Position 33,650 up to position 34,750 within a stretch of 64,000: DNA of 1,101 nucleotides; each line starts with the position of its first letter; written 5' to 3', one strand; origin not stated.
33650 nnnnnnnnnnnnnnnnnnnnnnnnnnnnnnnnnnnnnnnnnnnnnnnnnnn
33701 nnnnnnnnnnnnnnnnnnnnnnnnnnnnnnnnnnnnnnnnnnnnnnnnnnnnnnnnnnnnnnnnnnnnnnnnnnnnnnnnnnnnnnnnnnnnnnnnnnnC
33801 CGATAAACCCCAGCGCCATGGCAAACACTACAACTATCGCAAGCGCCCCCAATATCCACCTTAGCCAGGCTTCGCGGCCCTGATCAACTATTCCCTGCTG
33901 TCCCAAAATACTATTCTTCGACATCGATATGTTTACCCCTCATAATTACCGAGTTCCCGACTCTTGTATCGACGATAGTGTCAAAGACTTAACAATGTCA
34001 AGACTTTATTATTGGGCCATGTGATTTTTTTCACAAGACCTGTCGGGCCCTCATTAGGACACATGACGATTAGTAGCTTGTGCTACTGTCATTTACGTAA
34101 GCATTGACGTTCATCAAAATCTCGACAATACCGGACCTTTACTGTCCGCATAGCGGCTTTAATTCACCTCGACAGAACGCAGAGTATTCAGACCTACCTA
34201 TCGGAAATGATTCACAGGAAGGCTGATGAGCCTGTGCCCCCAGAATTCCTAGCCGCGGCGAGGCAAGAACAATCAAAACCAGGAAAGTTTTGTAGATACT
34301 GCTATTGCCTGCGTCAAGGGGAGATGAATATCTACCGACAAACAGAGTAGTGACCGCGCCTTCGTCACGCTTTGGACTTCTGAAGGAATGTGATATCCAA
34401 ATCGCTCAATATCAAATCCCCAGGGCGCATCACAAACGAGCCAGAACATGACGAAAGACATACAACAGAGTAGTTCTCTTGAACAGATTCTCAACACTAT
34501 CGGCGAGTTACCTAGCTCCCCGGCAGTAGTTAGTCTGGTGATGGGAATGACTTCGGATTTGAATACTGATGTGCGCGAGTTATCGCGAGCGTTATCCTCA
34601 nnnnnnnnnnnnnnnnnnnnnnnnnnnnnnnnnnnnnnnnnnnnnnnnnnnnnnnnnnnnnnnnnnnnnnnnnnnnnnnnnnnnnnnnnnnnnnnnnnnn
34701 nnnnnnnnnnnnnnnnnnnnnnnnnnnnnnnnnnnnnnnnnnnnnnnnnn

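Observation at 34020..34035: Perfect CRP-consensus palindrome upstream of the cytochrome module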

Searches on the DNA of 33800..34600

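Call 23: search_rna_families(source=window, start=33800, end=34600, threshold=evalue, max_evalue=1)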
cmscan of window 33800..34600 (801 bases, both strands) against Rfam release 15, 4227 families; matches with E-value up to 1: 1.
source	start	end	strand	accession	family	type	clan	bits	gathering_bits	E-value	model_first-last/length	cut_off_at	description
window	33889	34050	+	RF02706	TeloSII_ncR30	Gene; sRNA;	-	14.3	86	1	1-226/226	no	TeloSII non coding RNA 30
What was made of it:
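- The region is divergent, so no terminator is expected there, and there is no Rfam match (call 23). There is no Rfam match (call 23).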
